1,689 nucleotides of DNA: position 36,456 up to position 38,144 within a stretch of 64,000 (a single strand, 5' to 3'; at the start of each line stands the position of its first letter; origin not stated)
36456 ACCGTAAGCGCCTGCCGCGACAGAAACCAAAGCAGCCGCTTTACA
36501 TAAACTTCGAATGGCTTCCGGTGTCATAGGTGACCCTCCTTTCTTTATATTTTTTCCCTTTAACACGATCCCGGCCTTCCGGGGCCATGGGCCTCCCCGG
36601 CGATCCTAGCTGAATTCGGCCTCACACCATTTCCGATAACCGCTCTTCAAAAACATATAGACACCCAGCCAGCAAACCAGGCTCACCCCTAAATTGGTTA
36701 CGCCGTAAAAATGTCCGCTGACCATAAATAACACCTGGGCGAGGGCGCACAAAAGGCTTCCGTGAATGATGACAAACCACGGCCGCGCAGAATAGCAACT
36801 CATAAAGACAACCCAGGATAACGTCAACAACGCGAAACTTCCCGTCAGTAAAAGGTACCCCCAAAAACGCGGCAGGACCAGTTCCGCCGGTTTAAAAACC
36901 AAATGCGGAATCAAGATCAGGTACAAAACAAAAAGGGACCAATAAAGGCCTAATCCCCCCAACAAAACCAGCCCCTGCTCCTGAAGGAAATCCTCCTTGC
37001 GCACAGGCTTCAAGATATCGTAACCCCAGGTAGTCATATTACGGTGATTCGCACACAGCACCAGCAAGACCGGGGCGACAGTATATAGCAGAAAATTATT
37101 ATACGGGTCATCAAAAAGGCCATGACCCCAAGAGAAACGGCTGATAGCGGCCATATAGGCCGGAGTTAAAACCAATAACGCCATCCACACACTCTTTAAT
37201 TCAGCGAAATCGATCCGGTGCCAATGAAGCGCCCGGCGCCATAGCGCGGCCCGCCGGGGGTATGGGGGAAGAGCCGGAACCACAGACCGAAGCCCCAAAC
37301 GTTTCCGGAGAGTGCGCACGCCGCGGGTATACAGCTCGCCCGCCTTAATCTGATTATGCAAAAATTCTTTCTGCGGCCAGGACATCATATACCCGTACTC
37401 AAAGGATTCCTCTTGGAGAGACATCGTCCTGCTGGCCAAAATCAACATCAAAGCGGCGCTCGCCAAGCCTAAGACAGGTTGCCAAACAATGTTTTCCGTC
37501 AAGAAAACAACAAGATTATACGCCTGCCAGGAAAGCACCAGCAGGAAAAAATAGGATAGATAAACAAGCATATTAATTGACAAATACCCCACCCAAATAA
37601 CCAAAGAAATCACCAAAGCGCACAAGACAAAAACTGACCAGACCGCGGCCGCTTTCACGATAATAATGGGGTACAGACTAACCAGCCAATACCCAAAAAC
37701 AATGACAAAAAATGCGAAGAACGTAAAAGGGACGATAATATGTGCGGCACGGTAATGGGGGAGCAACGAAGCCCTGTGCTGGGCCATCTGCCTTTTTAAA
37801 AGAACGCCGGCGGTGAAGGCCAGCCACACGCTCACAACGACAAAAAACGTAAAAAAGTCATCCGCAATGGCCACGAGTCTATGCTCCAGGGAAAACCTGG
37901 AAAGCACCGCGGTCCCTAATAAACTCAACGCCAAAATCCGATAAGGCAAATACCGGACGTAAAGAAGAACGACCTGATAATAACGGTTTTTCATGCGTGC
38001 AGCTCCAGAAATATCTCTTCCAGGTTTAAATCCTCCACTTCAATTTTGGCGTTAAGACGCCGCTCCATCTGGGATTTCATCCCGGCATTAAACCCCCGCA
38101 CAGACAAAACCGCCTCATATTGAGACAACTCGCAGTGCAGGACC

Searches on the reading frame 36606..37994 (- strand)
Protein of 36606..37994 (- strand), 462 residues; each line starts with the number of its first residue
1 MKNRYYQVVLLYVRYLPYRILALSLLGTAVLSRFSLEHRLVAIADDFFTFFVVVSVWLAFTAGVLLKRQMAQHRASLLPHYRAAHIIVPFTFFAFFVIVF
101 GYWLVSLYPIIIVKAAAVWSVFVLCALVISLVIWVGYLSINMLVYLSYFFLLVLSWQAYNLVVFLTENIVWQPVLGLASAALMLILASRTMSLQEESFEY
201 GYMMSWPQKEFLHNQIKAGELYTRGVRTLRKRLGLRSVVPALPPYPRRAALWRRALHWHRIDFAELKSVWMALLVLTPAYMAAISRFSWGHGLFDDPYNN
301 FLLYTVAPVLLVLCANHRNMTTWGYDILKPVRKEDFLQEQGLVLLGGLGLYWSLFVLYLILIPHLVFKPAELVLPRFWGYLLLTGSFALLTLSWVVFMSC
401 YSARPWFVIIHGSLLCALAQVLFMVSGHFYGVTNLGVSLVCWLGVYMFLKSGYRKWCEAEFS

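Call 3: search_protein_families(library=ncbifam, proteins=[window:36606-37994:-], max_evalue=1)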
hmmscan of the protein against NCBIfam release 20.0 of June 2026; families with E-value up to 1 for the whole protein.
window:36606-37994:- (462 aa): 1 family
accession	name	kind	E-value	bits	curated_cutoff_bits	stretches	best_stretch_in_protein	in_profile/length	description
TIGR00521.1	coaBC_dfp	equivalog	0.041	12.9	219.7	1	268-320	77-126/392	bifunctional phosphopantothenoylcysteine decarboxylase/phosphopantothenate--cysteine ligase CoaBC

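Call 4: search_protein_families(library=pfam, proteins=[window:36606-37994:-], max_evalue=1)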
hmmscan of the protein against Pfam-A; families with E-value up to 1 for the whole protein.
window:36606-37994:- (462 aa): 0 families
